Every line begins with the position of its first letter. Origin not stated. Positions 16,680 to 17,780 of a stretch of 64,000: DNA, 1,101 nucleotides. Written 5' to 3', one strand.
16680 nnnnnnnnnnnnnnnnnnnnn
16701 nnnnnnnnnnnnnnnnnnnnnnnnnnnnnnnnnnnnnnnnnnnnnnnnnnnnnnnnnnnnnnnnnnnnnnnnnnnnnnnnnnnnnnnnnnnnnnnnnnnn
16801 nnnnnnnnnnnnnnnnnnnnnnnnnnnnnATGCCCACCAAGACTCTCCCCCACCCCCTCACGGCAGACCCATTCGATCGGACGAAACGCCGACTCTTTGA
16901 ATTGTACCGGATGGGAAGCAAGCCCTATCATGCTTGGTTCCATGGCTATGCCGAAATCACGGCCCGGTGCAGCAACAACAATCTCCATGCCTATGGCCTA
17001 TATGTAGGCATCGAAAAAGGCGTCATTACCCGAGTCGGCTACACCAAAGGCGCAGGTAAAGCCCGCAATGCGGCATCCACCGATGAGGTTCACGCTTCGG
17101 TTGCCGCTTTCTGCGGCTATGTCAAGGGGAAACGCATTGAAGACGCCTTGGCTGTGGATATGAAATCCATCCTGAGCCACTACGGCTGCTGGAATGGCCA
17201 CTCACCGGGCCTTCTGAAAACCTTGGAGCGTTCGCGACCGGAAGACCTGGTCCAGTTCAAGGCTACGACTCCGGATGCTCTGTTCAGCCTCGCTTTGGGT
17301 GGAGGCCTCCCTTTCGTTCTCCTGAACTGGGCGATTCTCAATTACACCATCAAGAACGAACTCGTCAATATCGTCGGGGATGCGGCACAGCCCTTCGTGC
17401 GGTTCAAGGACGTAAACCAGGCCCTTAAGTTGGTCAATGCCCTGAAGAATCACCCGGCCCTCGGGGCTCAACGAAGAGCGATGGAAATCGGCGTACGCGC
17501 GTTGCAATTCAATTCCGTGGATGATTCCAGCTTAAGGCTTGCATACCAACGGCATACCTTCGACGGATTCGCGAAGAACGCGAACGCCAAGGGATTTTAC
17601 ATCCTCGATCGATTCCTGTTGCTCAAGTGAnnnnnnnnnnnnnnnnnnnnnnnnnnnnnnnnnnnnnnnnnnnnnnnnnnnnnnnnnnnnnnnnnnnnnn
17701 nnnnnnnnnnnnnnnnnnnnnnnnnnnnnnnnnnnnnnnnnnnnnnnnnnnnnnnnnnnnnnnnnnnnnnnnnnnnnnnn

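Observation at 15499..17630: Cysteine-desulfurase-like enzyme paired with a degenerate U-type scaffold inside an ars operon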

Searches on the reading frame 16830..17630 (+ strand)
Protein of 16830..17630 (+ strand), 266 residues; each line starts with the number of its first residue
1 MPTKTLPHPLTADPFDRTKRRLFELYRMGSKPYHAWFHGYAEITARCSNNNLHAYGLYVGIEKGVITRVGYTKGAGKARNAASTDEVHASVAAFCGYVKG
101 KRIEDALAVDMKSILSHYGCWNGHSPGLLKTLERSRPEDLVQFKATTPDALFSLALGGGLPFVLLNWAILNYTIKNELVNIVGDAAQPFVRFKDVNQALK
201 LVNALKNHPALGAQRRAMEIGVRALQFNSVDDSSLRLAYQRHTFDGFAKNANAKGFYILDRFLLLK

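Call 4: search_protein_families(library=pfam, proteins=[window:16830-17630:+], max_evalue=0.01)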
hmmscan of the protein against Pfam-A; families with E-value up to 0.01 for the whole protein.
window:16830-17630:+ (266 aa): 0 families

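Call 5: search_protein_families(library=ncbifam, proteins=[window:16830-17630:+], max_evalue=0.01)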
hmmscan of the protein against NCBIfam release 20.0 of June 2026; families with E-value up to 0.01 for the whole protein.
window:16830-17630:+ (266 aa): 0 families

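Call 6: search_protein_families(library=pfam, proteins=[window:16830-17630:+], max_evalue=10)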
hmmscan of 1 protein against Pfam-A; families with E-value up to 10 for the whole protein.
window:16830-17630:+ (266 aa): 1 family
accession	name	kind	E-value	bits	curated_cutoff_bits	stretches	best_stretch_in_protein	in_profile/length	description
PF06505.16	XylR_N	-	0.058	13.6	23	1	62-88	46-72/101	Activator of aromatic catabolism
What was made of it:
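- On SufE/CsdE sulfur acceptor: No HMM hit (call 6).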

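Call 7: find_homologous_proteins(query=window:16830-17630:+, max_evalue=0.001)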
Query window:16830-17630:+ (266 aa): 2 proteins with E <= 0.001 among 1491 candidates.
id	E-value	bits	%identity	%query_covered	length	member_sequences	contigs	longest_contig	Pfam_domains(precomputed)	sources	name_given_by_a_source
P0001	6.6e-178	608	100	100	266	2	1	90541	-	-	-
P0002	4.5e-145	500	83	100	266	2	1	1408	-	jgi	jgi:hypothetical protein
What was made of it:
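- Tried and rejected: With the single protein, only the self entry and one 83% relative were found (call 7).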

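Call 11: find_encoding_contigs(protein=P0002, flank=10000)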
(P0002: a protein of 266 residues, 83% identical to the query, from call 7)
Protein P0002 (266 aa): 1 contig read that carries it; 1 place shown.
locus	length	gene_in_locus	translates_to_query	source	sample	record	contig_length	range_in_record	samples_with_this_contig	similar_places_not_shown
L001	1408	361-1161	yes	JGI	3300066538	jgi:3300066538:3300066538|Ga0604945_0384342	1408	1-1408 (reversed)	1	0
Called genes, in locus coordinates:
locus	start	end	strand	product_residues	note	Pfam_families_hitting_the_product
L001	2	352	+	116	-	?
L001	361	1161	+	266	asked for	-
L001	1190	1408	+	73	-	?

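Call 12: find_related_loci(query=window:16830-17630:+, collection=genome_contigs, flank=10000)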
Query window:16830-17630:+ (266 aa) in genome_contigs; peptide patterns used: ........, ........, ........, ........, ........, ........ (x = any residue, [..] = any of these).
44 stretches matched a pattern, but none encodes a relative of the query by tblastn (E <= 1e-3).
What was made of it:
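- Tried and rejected: With the window protein: nothing (call 12).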

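Call 13: search_protein_representatives(alignment_id=A1)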
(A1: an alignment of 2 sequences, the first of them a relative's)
Query: 2 sequences, 266 profile positions. Proteins with E-value up to 0.001 (for the whole library): 14; up to 1e-10: 11; up to 1e-30: 5. The best 14 are listed.
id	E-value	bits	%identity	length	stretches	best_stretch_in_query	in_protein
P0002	7.9e-177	602.6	-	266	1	1-266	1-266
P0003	1.6e-45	172.1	-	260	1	10-257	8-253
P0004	1.1e-40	156.2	-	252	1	33-256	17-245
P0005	6.5e-32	127.4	-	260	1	37-256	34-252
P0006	4.1e-31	124.8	-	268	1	34-264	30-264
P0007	3.9e-30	121.6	-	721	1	19-263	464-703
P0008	1.7e-29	119.5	-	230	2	148-257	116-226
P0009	5.1e-29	117.9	-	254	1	34-256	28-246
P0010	5.5e-28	114.6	-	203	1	62-256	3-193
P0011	1.4e-20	90.3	-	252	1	37-259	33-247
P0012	5.0e-12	62.2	-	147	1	37-168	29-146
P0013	1.1e-10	57.8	-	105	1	160-257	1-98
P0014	8.6e-08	48.3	-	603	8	139-177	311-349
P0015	9.9e-07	44.9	-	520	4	125-170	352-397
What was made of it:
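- Tried and rejected: The exhaustive representative search was needed to find the family (call 13).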

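Call 14: predict_structure(alignment_id=A1)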
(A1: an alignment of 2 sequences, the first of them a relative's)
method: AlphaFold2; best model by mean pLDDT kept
length: 266 residues; sequences in the alignment: 2
mean_pLDDT: 41.0   pTM: 0.41
mean pLDDT of the five models: 41.0, 38.0, 36.1, 34.7, 33.8
residues with pLDDT >= 90: 0; 70-90: 0; 50-70: 76; < 50: 190
segments of 3 or more residues with pLDDT < 50: 1-56, 74-87, 110-158, 181-197, 212-214, 220-266
pLDDT, mean of each block of 10 residues (from residue 1): 30 31 27 29 32 45 57 42 44 59 59 44 33 33 34 44 56 54 42 46 55 50 42 31 30 30 26
secondary structure, 60 per line:
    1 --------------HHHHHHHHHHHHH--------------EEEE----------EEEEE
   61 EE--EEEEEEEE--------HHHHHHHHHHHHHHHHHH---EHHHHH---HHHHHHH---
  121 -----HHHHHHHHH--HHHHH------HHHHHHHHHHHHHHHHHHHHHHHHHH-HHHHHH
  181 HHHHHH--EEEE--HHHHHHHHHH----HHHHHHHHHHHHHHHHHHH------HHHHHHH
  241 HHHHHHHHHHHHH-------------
elements in order: H15-27 E42-45 E56-62 E65-72 H81-98 H103-107 H111-117 H126-134 H137-141 H148-173 H175-186 E189-192 H195-204 H209-227 H234-253
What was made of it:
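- Tried and rejected: First structure model: the AF2 run with two sequences was too poor to use (pLDDT 41, call 14).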

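Call 19: search_solved_structures(query=A2, max_evalue=10, show_alignments=3)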
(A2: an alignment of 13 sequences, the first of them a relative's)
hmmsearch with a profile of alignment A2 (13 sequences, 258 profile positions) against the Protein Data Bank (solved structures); distinct sequences matched with E-value up to 10: 1.
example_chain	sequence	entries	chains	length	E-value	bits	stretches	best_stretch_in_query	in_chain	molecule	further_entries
5lbh_A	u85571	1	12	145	0.78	12.4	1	115-203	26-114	CAIP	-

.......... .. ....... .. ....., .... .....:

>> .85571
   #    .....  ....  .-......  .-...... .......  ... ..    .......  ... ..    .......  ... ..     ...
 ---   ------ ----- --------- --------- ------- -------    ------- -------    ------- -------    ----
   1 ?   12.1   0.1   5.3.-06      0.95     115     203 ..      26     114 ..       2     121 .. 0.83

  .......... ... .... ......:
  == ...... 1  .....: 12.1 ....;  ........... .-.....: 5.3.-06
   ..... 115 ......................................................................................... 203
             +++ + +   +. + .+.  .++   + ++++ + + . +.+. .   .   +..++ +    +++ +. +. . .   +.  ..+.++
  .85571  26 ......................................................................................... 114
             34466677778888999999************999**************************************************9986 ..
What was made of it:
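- On IscU/NifU_N U-type scaffold (PF01592): A profile search against PDB sequences found no IscU (call 19).
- Tried and rejected: PDB sequences: a profile search against PDB sequences gave only a chance hit at E 0.78 (call 19).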

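Call 23: find_encoding_contigs(protein=P0007, flank=10000)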
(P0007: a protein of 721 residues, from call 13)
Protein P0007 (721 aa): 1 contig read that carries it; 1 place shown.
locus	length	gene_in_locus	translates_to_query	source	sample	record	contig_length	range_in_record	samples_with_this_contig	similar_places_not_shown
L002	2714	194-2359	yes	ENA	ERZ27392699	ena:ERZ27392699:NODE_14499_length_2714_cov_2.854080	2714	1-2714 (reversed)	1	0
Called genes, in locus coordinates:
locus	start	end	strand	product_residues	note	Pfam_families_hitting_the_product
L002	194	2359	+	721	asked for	PF00266:Aminotran_5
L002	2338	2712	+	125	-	?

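Call 24: find_encoding_contigs(protein=P0003, flank=10000, max_places=3)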
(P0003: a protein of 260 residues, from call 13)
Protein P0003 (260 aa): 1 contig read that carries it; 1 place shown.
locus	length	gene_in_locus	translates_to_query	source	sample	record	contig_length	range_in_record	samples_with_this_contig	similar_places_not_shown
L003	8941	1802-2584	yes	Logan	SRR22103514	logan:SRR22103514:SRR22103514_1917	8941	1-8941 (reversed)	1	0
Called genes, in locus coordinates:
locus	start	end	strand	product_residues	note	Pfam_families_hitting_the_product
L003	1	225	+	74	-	?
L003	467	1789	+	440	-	PF00266:Aminotran_5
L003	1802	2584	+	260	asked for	-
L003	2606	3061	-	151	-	PF12840:HTH_20, PF01022:HTH_5 (weak)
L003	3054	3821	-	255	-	PF00196:GerE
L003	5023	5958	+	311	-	PF12849:PBP_like_2, PF03466:LysR_substrate (weak), PF13531:SBP_bac_11 (weak), PF12727:PBP_like (weak)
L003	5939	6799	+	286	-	PF00528:BPD_transp_1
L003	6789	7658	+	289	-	PF00528:BPD_transp_1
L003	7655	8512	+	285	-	PF00005:ABC_tran, PF02463:SMC_N (faint), PF13304:AAA_21 (faint)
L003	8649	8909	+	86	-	-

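Call 25: find_encoding_contigs(protein=P0004, flank=10000, max_places=3)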
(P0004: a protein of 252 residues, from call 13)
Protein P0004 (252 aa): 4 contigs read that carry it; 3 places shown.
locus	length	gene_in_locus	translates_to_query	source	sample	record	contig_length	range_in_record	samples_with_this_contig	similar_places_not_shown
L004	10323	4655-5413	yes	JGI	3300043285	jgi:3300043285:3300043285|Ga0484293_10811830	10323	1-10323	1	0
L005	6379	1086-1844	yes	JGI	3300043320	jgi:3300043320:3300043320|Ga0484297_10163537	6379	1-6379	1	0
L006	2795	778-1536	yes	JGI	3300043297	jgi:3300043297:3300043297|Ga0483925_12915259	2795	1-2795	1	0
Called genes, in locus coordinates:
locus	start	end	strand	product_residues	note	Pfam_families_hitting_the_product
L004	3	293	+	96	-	?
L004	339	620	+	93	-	-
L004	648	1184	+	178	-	PF00903:Glyoxalase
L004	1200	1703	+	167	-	PF00903:Glyoxalase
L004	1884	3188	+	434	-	PF01135:PCMT, PF01209:Ubie_methyltran, PF06325:PrmA, PF13489:Methyltransf_23, PF08241:Methyltransf_11, PF08242:Methyltransf_12, PF13649:Methyltransf_25, PF13847:Methyltransf_31, +1 more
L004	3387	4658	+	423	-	PF00266:Aminotran_5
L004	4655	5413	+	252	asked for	-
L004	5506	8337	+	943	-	PF03176:MMPL, PF02460:Patched, PF12349:Sterol-sensing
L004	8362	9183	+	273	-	PF17131:TP_0789-like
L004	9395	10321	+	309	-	?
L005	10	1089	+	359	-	PF00266:Aminotran_5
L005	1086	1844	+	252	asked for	-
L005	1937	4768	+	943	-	PF03176:MMPL, PF02460:Patched, PF12349:Sterol-sensing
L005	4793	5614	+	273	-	PF17131:TP_0789-like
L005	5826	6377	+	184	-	?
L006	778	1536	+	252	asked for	-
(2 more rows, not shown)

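Call 26: find_encoding_contigs(protein=P0005, flank=10000, max_places=3)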
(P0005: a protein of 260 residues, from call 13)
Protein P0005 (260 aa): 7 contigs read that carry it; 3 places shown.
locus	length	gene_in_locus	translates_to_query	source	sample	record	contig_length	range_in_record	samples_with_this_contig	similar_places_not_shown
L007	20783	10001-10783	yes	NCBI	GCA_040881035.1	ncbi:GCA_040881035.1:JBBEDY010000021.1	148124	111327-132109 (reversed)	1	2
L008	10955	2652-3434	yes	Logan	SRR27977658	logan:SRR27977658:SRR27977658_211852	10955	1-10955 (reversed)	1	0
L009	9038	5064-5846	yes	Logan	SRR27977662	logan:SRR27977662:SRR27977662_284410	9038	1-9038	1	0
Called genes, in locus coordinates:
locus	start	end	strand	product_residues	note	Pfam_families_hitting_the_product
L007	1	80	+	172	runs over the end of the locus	PF00903:Glyoxalase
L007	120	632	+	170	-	PF00903:Glyoxalase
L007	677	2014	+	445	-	PF01135:PCMT (weak), PF06325:PrmA (weak), PF13489:Methyltransf_23, PF01209:Ubie_methyltran, PF08241:Methyltransf_11, PF08242:Methyltransf_12, PF13649:Methyltransf_25, PF13847:Methyltransf_31, +1 more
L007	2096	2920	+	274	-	PF03466:LysR_substrate, PF12849:PBP_like_2, PF13531:SBP_bac_11, PF12727:PBP_like (weak)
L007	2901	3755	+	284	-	PF00528:BPD_transp_1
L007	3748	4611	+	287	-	PF00528:BPD_transp_1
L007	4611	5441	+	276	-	PF00005:ABC_tran, PF13304:AAA_21 (faint)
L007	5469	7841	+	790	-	PF03176:MMPL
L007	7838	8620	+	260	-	PF07044:DUF1329 (weak), PF17131:TP_0789-like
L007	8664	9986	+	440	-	PF00266:Aminotran_5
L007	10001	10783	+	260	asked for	-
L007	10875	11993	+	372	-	-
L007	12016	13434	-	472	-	PF01266:DAO (weak), PF07992:Pyr_redox_2, PF13434:Lys_Orn_oxgnase (faint), PF13450:NAD_binding_8 (weak), PF13738:Pyr_redox_3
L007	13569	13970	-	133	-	PF13601:HTH_34 (weak), PF03551:PadR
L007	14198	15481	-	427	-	PF07690:MFS_1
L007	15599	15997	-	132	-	PF06339:Ectoine_synth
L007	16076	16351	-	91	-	PF00550:PP-binding (weak)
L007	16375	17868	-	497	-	PF00501:AMP-binding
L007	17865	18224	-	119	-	PF03061:4HBT (weak)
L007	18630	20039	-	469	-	PF00278:Orn_DAP_Arg_deC, PF02784:Orn_Arg_deC_N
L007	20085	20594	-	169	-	PF00583:Acetyltransf_1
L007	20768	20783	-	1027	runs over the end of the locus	PF00873:ACR_tran, PF02355:SecD_SecF_C (faint), PF03176:MMPL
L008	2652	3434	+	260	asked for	-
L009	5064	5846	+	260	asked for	-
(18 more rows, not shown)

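Call 27: find_encoding_contigs(protein=P0006, flank=10000, max_places=3)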
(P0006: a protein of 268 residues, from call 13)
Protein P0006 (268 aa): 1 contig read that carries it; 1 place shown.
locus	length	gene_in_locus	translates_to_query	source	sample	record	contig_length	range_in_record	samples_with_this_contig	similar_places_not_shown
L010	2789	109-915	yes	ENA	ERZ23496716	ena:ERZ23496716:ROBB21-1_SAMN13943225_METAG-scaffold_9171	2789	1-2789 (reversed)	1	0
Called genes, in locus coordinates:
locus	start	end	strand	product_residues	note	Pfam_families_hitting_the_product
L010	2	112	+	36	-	?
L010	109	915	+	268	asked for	-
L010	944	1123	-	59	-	PF14255:Zn_ribbon_21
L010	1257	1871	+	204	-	-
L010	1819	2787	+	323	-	?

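Call 29: predict_structure(alignment_id=A2)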
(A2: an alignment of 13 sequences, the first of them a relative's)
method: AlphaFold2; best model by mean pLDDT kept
length: 266 residues; sequences in the alignment: 13
mean_pLDDT: 79.8   pTM: 0.81
mean pLDDT of the five models: 79.8, 77.5, 76.3, 76.3, 76.2
residues with pLDDT >= 90: 88; 70-90: 120; 50-70: 38; < 50: 20
segments of 3 or more residues with pLDDT < 50: 1-9, 77-82, 263-266
pLDDT, mean of each block of 10 residues (from residue 1): 42 69 80 74 64 79 94 60 70 93 96 88 72 70 77 85 95 93 77 92 91 84 89 88 90 81 46
secondary structure, 60 per line:
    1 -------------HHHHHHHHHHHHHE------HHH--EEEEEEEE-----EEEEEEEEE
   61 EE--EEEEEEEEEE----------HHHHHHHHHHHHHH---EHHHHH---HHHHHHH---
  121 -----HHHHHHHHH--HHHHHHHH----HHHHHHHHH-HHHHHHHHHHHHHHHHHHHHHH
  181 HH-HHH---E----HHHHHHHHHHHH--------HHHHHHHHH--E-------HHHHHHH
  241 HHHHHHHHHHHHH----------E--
elements in order: H14-26 E39-46 E52-62 E65-74 H85-98 H103-107 H111-117 H126-134 H137-144 H149-157 H159-182 H195-206 H215-223 H234-253
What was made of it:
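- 16830..17630 (+): U-fold (IscU/SufU-like) partner protein, 266 aa, with an extra conserved C-terminal helical subdomain (about residues 183-266). AF2 model pLDDT 79.8, pTM 0.81 (call 29).
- Checked: Only about 183-266 form an extra, unassignable subdomain (call 29).
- The model has pLDDT 79.8 (call 29).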

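Call 31: find_related_loci(query=P0005, collection=genome_contigs, flank=10000)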
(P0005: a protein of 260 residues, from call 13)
Query P0005 (260 aa) in genome_contigs; peptide patterns used: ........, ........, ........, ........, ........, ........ (x = any residue, [..] = any of these).
65 stretches matched a pattern; 1 encode a relative of the query (tblastn E <= 1e-3); 1 distinct loci.
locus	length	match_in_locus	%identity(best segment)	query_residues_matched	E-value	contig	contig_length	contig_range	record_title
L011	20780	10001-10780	100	1-260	4e-176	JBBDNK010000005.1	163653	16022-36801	MAG: Aquisalimonadaceae bacterium isolate LejiaB_62_64 Lejia_B_116_length_163653_cov_41, whole genome shotgun sequence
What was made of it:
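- Tried and rejected: With P0005: one Aquisalimonadaceae MAG (call 31).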

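Call 32: fold_search(model_id=the predicted structure, library=pdb)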
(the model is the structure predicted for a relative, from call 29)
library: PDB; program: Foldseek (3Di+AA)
matches with E <= 10: 357; with E <= 0.001: 30
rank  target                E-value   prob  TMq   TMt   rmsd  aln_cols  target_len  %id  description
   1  4eb5_C                7.5e-05  1.00  0.37  0.65   6.2       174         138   13  A. fulgidus IscS-IscU complex structure (released 2012-05-02)
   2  7c8n                  1.4e-04  1.00  0.31  0.61   6.4       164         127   10  Crystal structure of IscU H106A variant (released 2021-05-26)
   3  7c8o_A                1.5e-04  1.00  0.29  0.58   4.4       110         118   10  Crystal structure of IscU D40A/H106A variant (released 2021-06-09)
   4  7cnv_A                1.6e-04  1.00  0.35  0.65   5.7       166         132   10  Crystal structure of IscU H106C variant (released 2021-08-04)
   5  7c8m_A                1.9e-04  1.00  0.36  0.70   4.8       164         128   10  Crystal structure of IscU wild-type (released 2021-05-26)
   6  4eb7_C                1.9e-04  1.00  0.36  0.64   6.5       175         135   15  A. fulgidus IscS-IscU complex structure (released 2012-05-02)
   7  2z7e_B                2.0e-04  1.00  0.33  0.59   8.8       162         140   16  Crystal structure of Aquifex aeolicus IscU with bound [2Fe-2S] cluster (released 2008-08-19)
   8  8rmc_D                2.0e-04  1.00  0.34  0.64   4.6       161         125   14  Structure of the FDX2-bound core ISC complex (proximal conformation) (released 2024-12-18)
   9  3lvl_A                2.1e-04  1.00  0.35  0.66   4.9       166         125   13  Crystal Structure of E.coli IscS-IscU complex (released 2010-04-21)
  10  7c8o_C                2.2e-04  1.00  0.35  0.70   4.8       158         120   11  Crystal structure of IscU D40A/H106A variant (released 2021-06-09)
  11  7rtk_D                2.2e-04  1.00  0.32  0.61   5.4       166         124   14  Structure of the (NIAU)2 complex with N-terminal mutation of ISCU2 Y35D at 2.5 A resolution (released 2021-08-25)
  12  8pk8_D                2.8e-04  1.00  0.35  0.66   4.4       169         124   14  Structure of the human mitochondrial iron-sulfur cluster biosynthesis complex during persulfide transfer (persulfide o (released 2024-05-01)
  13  7c8o_D                3.0e-04  1.00  0.29  0.64   5.9       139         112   12  Crystal structure of IscU D40A/H106A variant (released 2021-06-09)
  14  2qq4_F                3.9e-04  1.00  0.31  0.55   7.5       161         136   17  Crystal structure of Iron-sulfur cluster biosynthesis protein IscU (TTHA1736) from thermus thermophilus HB8 (released 2008-07-29)
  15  7cnv_B                4.4e-04  1.00  0.36  0.70   4.7       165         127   10  Crystal structure of IscU H106C variant (released 2021-08-04)
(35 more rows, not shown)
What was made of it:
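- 16830..17630 (+): All top-50 Foldseek PDB hits are IscU/SufU/NifU (call 32).
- Closest known: SufS-SufU. Same: SufU structures are among the Foldseek hits (call 32).
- Closest known: IscS-IscU / NifS-NifU Fe-S scaffold systems. Same: The best structural matches of the partner are IscU structures: 4eb5_C, 7c8m, 3lvl_A and human ISCU complexes (call 32).
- Checked: The fold relationship is nevertheless borne out by structure prediction plus Foldseek (calls 29, 32).
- IscU/SufU fold: the top 50 PDB Foldseek hits are all IscU/SufU/NifU, E down to 7.5e-5, target-normalised TM 0.55-0.71 (call 32).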

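Call 34: search_protein_families(library=pfam, alignment_id=A2, max_evalue=10)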
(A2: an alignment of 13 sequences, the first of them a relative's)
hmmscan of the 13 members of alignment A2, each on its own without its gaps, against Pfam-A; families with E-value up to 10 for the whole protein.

A. member 1, P0001 (266 aa): 1 family
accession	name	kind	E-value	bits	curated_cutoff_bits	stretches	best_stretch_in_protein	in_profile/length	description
PF06505.16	XylR_N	-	0.058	13.6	23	1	62-88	46-72/101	Activator of aromatic catabolism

B. families by the number of members that match (of 13 scanned): 7 families
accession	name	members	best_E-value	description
PF06505.16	XylR_N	2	0.032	Activator of aromatic catabolism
PF17946.7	RecC_C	1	0.0068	RecC C-terminal domain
PF17127.10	DUF5106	1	0.012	Domain of unknown function (DUF5106)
PF07638.17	Sigma70_ECF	1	0.081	ECF sigma factor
PF11585.13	Stomoxyn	1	0.085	Insect antimicrobial peptide, stomoxyn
PF10814.13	CwsA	1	0.093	Cell wall synthesis protein CwsA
PF10531.15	SLBB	1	0.18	SLBB domain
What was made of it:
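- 16830..17630 (+): No Pfam, NCBIfam or PDB-sequence hit (calls 4-6, 19, 34).
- There is no NifU_N HMM match (calls 4, 6, 34).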
